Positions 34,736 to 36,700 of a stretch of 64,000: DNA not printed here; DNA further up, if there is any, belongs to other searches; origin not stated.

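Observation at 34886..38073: An expanded PF10131-type ('PTPS-related') membrane protein family embedded as a candidate new GT-C clade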

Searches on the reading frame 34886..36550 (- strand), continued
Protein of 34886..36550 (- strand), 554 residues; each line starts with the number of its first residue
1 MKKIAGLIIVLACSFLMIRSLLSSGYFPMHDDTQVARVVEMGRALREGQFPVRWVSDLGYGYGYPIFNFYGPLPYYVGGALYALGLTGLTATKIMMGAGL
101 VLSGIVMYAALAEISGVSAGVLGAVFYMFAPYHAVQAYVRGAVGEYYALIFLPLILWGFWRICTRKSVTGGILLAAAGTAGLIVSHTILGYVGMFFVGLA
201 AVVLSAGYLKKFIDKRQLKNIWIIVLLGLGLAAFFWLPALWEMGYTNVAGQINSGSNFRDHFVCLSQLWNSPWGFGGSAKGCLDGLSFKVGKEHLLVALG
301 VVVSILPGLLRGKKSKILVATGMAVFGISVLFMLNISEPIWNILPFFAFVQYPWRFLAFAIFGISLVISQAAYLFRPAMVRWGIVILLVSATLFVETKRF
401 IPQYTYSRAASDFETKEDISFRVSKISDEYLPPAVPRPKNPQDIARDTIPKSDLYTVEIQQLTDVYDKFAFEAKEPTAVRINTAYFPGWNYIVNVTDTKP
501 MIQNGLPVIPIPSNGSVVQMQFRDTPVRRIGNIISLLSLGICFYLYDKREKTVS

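Call 54: search_protein_representatives(alignment_id=A4)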
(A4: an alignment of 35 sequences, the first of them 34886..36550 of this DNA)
Query: 35 sequences, 532 profile positions. Proteins with E-value up to 0.001 (for the whole library): 23742; up to 1e-10: 14416; up to 1e-30: 7128. The best 150 are listed.
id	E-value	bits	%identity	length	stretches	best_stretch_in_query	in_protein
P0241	4.1e-271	916.4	-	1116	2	7-526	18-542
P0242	3.9e-205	698.6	-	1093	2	5-527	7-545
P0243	1.3e-178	611.2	-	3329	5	3-521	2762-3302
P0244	4.0e-178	609.5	-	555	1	1-528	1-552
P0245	8.0e-178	608.5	-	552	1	1-526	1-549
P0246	1.2e-171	588.2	-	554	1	1-528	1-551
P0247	1.6e-171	587.7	-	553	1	1-526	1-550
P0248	8.8e-171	585.3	-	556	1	1-529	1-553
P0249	1.3e-170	584.7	-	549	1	1-526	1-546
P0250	2.2e-165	567.4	-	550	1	1-527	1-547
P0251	1.5e-163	561.5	-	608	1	5-526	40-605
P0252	9.9e-163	558.7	-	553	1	1-526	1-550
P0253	1.8e-161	554.6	-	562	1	5-526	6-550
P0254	8.4e-161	552.4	-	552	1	2-526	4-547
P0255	1.2e-160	551.8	-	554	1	1-526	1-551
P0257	7.2e-159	546.0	-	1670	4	7-524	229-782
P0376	2.3e-131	455.2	-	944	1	5-525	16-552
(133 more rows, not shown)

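Call 57: search_solved_structures(query=L049:7703-8416:+, max_evalue=0.001)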
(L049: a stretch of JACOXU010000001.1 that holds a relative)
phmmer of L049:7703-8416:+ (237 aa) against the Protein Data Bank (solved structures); distinct sequences matched with E-value up to 0.001: 21.
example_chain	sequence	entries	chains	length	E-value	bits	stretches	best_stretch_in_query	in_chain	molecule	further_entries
9bhc_C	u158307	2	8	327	2.8e-15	59.9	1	5-218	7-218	Undecaprenyl-phosphate 4-deoxy-4-formamido-L-arabinose transferase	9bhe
8vxh_A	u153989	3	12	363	3.7e-15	59.5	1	5-218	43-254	Undecaprenyl-phosphate 4-deoxy-4-formamido-L-arabinose transferase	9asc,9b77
9hwj_A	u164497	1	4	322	2.3e-12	50.3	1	6-216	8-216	Undecaprenyl-phosphate 4-deoxy-4-formamido-L-arabinose transferase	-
2z87_A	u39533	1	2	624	1.6e-11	47.6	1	3-85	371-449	Chondroitin synthase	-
2z86_A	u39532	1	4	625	1.6e-11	47.6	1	3-85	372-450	Chondroitin synthase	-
3bcv_A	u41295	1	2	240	3.1e-10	43.4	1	5-105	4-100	Putative glycosyltransferase protein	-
5mlz_A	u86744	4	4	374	2e-09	40.7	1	7-193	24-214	Dolichol monophosphate mannose synthase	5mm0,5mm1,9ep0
5ekp_C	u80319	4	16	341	4.2e-09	39.6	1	6-128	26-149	Uncharacterized glycosyltransferase sll0501 | Glycosyltransferase sll0501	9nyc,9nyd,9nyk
6p61_A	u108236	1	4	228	4.3e-09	39.6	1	3-108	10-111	Glycosyltransferase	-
9nye_A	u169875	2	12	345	4.3e-09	39.6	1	6-128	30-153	Glycosyltransferase sll0501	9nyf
5eke_A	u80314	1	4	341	5.2e-09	39.4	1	6-128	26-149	Uncharacterized glycosyltransferase sll0501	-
5hea_A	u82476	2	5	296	4.4e-08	36.3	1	8-104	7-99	Putative glycosyltransferase (GalT1)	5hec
8vh7_A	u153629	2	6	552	3.9e-05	26.7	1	19-111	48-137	Heparosan synthase B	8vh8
8viw_A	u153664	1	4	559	4e-05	26.6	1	19-111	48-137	Heparosan synthase B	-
5tze_C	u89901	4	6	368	6.7e-05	25.9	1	8-103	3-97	Glycosyl transferase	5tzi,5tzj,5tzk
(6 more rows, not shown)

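Call 67: search_protein_families(library=pfam, alignment_id=A1, max_evalue=0.000003)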
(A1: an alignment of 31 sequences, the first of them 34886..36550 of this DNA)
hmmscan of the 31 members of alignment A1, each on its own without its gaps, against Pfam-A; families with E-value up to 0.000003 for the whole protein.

A. member 1, window:34886-36550:- (554 aa): 0 families

B. families by the number of members that match (of 31 scanned): 2 families
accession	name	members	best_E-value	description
PF10131.15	PTPS_related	20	4.9e-12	6-pyruvoyl-tetrahydropterin synthase related domain; membrane protein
PF09586.16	YfhO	5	2.6e-10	Bacterial membrane protein YfhO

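Call 70: find_related_loci(query=A5, collection=metagenome_contigs, flank=5000)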
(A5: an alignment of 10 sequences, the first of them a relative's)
Query A5 (563 aa) in metagenome_contigs; peptide patterns used: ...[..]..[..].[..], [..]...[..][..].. (x = any residue, [..] = any of these).
600 stretches matched a pattern (row limit reached: there are more); 489 encode a relative of the query (tblastn E <= 1e-3); the best 80 are kept; 80 distinct loci.
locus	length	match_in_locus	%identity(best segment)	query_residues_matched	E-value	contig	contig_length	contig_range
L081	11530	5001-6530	45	28-541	3e-136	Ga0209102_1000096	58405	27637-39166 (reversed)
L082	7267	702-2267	45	11-541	5e-136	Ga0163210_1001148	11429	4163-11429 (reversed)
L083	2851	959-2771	44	7-549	4e-138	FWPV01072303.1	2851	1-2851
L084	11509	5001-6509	41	26-546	6e-120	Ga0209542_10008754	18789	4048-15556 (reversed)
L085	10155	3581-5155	40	15-555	9e-120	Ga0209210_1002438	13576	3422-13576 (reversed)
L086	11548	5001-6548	41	17-548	1e-117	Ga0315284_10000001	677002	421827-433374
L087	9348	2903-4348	43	8-508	8e-117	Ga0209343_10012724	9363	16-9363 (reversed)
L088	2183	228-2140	44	1-551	6e-124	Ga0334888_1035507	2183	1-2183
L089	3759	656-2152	42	26-541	2e-116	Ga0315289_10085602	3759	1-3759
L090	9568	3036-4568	41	17-542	3e-114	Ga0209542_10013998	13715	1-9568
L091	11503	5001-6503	41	30-538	4e-113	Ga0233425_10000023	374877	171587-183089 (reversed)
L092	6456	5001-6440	42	14-508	5e-113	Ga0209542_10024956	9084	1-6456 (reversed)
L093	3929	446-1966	39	17-541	6e-113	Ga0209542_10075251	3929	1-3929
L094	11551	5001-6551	40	17-548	5e-110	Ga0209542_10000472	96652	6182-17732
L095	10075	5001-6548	39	17-548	4e-109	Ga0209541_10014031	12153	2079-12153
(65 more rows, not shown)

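Call 73: list_cluster_members(proteins=[P0121, window:34886-36550:-, window:34886-36589:-, window:34171-34914:-])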
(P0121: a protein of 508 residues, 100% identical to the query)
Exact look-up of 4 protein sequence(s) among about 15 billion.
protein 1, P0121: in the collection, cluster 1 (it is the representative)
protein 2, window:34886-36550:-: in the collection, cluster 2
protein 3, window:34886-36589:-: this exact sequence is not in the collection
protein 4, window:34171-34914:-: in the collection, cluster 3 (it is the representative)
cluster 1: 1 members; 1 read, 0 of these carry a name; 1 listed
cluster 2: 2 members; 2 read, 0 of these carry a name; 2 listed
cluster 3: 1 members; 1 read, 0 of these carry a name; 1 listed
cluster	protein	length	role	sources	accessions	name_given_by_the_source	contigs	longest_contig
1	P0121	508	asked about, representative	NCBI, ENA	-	-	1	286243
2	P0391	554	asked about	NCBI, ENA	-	-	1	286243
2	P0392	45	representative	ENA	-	-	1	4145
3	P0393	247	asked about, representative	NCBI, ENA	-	-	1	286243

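Call 74: find_encoding_contigs(protein=window:34886-36550:-, flank=3000, max_places=2)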
Protein window:34886-36550:- (554 aa): 1 contig read that carries it; 1 place shown.
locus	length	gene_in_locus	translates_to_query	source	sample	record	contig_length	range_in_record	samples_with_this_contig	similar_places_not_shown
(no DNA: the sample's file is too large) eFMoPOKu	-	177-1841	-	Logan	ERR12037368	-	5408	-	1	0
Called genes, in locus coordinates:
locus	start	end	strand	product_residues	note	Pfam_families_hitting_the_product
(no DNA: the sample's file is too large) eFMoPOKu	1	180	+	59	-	?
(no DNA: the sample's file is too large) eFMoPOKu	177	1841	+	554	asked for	-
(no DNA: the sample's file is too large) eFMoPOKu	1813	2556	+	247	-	PF00535:Glycos_transf_2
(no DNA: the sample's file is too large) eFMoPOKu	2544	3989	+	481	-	PF01943:Polysacc_synt, PF13440:Polysacc_synt_3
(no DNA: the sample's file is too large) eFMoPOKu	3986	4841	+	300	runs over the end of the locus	PF00535:Glycos_transf_2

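Call 75: search_protein_families(library=pfam, proteins=[P0241, P0242, P0243, P0257, P0376], max_evalue=0.001)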
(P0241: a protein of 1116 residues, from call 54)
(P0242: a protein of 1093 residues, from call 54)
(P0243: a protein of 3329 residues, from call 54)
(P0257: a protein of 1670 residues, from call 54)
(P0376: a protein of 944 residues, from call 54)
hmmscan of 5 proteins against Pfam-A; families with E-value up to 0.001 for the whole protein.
P0241 (1116 aa): 1 family
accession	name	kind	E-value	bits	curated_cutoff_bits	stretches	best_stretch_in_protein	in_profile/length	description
PF10131.15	PTPS_related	-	1e-20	74.2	26.4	2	83-390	4-300/621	6-pyruvoyl-tetrahydropterin synthase related domain; membrane protein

P0242 (1093 aa): 3 families
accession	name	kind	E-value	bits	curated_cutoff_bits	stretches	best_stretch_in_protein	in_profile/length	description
PF10131.15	PTPS_related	-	8.9e-30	104.1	26.4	2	70-432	1-346/621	6-pyruvoyl-tetrahydropterin synthase related domain; membrane protein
PF09586.16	YfhO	-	1.8e-17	63.5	28.5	2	56-411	55-401/835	Bacterial membrane protein YfhO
PF13231.12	PMT_2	-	0.00063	20.4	26.1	1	621-751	4-132/160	Dolichyl-phosphate-mannose-protein mannosyltransferase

P0243 (3329 aa): 3 families
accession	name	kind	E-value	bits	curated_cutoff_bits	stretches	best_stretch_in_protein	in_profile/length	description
PF09586.16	YfhO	-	5.9e-22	78.3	28.5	2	1446-1513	764-832/835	Bacterial membrane protein YfhO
PF10131.15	PTPS_related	-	1.5e-15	57.2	26.4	2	1712-2028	4-305/621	6-pyruvoyl-tetrahydropterin synthase related domain; membrane protein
PF13231.12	PMT_2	-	1.5e-06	28.9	26.1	1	2832-2990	3-154/160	Dolichyl-phosphate-mannose-protein mannosyltransferase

P0257 (1670 aa): 2 families
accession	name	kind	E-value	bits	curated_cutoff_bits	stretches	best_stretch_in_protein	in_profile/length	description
PF11303.13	DUF3105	-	3.1e-16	60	25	2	1512-1560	9-59/130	Protein of unknown function (DUF3105)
PF10131.15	PTPS_related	-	3e-12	46.3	26.4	2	892-1260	8-301/621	6-pyruvoyl-tetrahydropterin synthase related domain; membrane protein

P0376 (944 aa): 2 families
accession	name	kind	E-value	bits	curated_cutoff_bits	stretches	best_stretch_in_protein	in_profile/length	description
PF10131.15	PTPS_related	-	1.3e-07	30.9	26.4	1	84-400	5-301/621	6-pyruvoyl-tetrahydropterin synthase related domain; membrane protein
PF13231.12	PMT_2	-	6e-07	30.3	26.1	1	645-787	2-150/160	Dolichyl-phosphate-mannose-protein mannosyltransferase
